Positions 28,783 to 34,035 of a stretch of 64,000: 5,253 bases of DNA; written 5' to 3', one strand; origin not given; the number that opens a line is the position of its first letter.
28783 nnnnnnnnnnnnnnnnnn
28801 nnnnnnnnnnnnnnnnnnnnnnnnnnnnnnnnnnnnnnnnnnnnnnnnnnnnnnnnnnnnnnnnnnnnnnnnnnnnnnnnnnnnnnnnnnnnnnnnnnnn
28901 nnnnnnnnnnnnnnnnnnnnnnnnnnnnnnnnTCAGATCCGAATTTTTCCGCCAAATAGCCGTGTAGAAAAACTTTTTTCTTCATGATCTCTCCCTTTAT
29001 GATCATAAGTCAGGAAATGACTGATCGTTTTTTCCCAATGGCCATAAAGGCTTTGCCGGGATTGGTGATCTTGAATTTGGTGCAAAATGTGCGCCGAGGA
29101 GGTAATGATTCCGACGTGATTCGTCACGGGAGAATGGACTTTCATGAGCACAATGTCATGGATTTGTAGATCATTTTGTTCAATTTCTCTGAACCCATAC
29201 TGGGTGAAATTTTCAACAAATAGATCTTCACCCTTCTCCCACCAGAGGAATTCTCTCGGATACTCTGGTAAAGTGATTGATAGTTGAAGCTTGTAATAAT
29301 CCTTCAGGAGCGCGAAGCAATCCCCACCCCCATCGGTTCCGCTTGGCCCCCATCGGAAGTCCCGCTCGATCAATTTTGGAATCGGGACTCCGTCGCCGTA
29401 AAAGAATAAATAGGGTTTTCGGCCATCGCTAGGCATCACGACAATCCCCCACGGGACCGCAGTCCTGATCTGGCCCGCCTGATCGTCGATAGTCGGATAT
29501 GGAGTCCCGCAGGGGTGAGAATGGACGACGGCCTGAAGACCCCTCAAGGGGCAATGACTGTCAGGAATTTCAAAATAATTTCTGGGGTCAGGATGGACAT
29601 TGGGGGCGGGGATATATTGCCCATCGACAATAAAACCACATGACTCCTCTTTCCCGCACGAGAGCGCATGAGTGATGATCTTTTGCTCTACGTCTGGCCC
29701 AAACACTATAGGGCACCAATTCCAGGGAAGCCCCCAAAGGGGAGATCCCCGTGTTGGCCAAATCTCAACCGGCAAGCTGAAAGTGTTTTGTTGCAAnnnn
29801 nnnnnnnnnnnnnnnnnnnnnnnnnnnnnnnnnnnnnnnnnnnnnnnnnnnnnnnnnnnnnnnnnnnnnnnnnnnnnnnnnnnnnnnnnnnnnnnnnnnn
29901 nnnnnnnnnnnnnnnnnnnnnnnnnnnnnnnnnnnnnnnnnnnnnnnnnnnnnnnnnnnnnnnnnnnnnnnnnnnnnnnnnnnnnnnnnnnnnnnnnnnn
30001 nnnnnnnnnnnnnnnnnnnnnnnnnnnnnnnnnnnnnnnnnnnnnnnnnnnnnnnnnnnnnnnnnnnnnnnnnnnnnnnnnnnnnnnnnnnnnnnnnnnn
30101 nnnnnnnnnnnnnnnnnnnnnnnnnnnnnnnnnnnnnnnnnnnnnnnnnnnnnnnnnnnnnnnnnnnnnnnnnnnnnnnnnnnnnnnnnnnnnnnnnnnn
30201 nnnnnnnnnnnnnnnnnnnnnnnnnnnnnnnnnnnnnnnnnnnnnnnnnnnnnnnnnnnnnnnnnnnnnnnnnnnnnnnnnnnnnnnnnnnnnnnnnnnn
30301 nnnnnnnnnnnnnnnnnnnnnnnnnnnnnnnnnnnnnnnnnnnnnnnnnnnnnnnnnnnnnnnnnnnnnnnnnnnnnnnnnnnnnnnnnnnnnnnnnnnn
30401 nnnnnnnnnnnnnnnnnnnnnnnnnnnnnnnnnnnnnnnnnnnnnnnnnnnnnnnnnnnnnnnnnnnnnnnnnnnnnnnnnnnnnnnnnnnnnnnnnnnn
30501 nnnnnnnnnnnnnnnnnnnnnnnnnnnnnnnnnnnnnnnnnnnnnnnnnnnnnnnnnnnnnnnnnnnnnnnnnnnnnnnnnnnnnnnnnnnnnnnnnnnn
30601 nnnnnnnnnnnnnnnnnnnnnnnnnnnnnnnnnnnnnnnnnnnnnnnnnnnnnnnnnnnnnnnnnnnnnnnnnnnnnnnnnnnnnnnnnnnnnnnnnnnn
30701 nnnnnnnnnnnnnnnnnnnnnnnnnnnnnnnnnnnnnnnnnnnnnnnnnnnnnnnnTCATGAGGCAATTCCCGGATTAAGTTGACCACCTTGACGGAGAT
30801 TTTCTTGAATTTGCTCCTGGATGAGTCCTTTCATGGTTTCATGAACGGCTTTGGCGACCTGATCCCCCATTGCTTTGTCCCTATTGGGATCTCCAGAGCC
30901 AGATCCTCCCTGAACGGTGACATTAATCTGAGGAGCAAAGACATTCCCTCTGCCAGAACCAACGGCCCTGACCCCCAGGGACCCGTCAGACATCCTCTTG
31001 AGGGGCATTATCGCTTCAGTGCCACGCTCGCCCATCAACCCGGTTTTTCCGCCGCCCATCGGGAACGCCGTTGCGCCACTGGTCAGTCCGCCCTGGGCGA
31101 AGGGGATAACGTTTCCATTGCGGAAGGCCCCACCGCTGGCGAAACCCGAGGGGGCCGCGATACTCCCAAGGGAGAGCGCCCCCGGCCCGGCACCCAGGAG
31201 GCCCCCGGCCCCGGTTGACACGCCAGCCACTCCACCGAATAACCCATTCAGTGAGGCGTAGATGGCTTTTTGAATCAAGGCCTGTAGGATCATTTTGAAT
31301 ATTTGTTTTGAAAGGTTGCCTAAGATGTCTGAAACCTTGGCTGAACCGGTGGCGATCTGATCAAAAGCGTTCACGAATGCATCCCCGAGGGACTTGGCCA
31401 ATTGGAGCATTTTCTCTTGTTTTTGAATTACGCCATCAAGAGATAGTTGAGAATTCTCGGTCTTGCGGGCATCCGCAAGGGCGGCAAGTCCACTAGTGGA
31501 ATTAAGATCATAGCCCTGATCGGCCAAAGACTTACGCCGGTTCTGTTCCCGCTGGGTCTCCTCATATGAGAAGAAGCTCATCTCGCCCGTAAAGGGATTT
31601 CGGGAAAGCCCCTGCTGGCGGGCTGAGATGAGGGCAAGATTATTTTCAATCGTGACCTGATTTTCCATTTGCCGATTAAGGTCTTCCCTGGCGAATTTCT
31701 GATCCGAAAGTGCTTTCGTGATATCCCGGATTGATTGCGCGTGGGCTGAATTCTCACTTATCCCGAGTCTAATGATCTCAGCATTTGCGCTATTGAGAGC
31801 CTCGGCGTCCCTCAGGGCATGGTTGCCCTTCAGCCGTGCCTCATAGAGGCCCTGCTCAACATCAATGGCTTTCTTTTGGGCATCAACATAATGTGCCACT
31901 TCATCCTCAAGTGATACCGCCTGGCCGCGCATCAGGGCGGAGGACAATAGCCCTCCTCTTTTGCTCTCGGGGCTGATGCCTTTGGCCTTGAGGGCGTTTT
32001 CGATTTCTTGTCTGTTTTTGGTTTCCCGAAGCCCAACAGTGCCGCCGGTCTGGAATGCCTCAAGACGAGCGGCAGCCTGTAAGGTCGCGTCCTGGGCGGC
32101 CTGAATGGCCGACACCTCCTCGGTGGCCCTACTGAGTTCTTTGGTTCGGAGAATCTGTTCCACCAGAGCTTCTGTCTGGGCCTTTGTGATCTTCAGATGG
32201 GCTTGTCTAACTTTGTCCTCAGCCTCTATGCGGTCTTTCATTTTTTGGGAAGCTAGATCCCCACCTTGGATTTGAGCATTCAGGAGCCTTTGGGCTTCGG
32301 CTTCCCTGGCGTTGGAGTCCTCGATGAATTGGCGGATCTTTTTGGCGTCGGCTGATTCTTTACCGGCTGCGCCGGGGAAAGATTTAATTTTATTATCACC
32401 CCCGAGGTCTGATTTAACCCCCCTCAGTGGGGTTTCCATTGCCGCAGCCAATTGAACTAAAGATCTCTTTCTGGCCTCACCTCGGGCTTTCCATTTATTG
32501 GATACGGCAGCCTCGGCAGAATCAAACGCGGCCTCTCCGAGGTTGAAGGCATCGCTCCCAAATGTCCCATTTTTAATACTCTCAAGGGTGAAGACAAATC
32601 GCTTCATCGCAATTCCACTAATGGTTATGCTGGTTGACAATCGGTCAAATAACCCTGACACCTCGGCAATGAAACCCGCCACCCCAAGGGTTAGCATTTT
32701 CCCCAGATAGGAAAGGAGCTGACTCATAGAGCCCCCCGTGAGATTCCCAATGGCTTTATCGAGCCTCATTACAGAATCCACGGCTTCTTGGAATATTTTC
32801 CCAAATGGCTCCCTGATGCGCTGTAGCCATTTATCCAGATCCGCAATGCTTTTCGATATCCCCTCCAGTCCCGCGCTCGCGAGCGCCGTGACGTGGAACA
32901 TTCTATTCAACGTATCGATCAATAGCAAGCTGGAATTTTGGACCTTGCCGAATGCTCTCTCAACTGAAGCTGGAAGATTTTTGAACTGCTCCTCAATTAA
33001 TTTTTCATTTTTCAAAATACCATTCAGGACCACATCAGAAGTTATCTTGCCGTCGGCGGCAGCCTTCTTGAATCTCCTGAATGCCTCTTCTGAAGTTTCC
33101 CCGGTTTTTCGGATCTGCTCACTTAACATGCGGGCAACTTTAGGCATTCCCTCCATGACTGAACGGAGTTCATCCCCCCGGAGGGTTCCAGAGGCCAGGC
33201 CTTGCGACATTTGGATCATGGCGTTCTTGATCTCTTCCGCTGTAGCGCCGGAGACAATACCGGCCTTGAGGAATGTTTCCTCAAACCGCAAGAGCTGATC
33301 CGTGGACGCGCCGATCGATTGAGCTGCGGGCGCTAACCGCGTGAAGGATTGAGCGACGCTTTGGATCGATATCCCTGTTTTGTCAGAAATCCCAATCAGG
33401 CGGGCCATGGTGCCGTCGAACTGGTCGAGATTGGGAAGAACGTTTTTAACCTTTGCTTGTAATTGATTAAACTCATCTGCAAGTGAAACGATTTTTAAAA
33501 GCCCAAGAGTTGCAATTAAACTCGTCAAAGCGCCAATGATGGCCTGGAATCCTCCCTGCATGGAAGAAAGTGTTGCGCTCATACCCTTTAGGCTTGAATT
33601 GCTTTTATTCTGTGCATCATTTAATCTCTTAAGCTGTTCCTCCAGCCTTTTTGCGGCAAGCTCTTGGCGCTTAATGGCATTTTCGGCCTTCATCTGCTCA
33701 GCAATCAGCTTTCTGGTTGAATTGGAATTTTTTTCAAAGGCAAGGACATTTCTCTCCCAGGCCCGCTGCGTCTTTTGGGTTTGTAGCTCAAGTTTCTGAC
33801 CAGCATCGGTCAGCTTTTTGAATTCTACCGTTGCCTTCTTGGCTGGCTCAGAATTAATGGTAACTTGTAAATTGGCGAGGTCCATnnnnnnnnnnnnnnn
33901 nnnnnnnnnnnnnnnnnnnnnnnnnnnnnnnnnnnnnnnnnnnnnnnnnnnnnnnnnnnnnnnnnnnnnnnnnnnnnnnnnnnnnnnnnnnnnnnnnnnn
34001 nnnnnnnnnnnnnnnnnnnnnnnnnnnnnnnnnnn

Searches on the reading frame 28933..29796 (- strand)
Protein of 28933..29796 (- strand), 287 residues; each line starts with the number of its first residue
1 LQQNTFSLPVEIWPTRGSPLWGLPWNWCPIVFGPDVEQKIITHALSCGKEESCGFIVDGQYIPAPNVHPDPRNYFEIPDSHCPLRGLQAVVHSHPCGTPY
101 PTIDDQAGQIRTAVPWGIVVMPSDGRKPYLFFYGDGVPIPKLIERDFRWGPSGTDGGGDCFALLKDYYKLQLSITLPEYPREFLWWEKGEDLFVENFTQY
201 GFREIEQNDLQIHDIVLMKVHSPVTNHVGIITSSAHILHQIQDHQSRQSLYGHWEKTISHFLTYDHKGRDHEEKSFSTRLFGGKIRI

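Call 82: search_protein_families(library=phrogs, proteins=[window:28933-29796:-], max_evalue=0.00001)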
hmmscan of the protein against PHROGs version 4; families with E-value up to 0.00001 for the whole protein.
window:28933-29796:- (287 aa): 6 families
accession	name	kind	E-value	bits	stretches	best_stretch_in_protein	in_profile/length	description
phrog_30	-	tail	7e-62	211.5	1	34-262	291-517/544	minor tail protein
phrog_2552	-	unknown function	5.6e-25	88.8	1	156-266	11-122/142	-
phrog_2635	-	tail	1.4e-16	61.5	1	37-147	6-115/135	tail protein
phrog_28576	-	unknown function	3e-16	60.7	1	87-262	27-186/399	-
phrog_24556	-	unknown function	1.6e-08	35.6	1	159-231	3-74/86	-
phrog_5556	-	tail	1.9e-07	32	1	35-117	23-114/148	tail protein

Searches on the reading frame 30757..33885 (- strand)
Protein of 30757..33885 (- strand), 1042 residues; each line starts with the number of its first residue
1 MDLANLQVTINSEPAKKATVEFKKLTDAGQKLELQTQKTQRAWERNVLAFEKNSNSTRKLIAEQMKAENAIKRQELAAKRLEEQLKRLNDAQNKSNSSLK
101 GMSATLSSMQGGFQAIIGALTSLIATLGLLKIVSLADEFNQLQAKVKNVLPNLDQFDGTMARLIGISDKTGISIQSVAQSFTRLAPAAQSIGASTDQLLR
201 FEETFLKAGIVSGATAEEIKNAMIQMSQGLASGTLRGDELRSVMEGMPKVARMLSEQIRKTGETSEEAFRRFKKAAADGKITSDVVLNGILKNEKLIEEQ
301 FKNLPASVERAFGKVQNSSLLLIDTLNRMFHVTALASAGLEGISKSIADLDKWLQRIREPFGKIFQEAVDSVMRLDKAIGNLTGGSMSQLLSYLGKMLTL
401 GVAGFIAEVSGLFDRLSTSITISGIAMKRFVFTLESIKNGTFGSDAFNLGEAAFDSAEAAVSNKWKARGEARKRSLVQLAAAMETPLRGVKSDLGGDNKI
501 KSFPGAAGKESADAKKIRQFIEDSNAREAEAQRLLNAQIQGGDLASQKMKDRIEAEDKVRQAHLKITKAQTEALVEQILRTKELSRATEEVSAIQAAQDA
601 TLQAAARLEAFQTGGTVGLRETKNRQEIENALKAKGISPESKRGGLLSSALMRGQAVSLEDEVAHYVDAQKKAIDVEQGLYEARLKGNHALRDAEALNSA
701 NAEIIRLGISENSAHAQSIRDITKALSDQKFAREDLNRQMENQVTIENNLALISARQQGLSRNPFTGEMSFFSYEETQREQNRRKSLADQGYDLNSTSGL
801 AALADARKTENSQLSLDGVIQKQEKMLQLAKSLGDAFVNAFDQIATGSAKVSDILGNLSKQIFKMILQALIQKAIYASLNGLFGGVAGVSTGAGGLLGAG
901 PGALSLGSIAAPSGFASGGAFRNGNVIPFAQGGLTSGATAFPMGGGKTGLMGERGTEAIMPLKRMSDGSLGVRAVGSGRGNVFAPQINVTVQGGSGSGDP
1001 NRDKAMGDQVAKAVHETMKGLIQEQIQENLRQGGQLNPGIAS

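Call 75: search_protein_families(library=phrogs, proteins=[window:30757-33885:-], max_evalue=0.00001)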
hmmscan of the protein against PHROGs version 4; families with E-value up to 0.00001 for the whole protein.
window:30757-33885:- (1042 aa): 28 families (the best 25 are shown)
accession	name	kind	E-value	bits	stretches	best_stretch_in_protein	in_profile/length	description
phrog_339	-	tail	1.4e-65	223.2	2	65-350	13-284/1123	tail length tape measure protein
phrog_3336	-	tail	1.9e-58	199.9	1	43-369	14-317/1051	tail length tape measure protein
phrog_2335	-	tail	2.7e-50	172.4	1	16-394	408-751/1536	tail length tape measure protein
phrog_1107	-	tail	8e-50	170.8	1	68-366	143-427/1252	tail length tape measure protein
phrog_3519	-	tail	1e-49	171.1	1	65-318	41-262/959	tail length tape measure protein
phrog_8010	-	tail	3.4e-47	162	1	46-367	191-504/1543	tail length tape measure protein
phrog_12706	-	tail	9.4e-43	147.6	1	19-373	110-453/1244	tail length tape measure protein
phrog_17300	-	tail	2.1e-35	123.4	1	60-348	12-285/900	tail length tape measure protein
phrog_1068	-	tail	5.3e-31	109.1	1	43-320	25-293/706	tail length tape measure protein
phrog_32885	-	tail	3.5e-30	105.7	2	98-337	21-253/948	tail length tape measure protein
phrog_7740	-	tail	6.2e-27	94.4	1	63-603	18-503/2151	tail length tape measure protein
phrog_1506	-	tail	1.8e-20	73.7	1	133-302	79-226/1269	tail length tape measure protein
phrog_31452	-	tail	1.5e-19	70.7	1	93-348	20-264/814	tail length tape measure protein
phrog_16297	-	tail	2.5e-18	66.8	1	50-325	23-276/777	tail length tape measure protein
phrog_24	-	tail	5.3e-17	62.2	1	494-1038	546-1053/1151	tail length tape measure protein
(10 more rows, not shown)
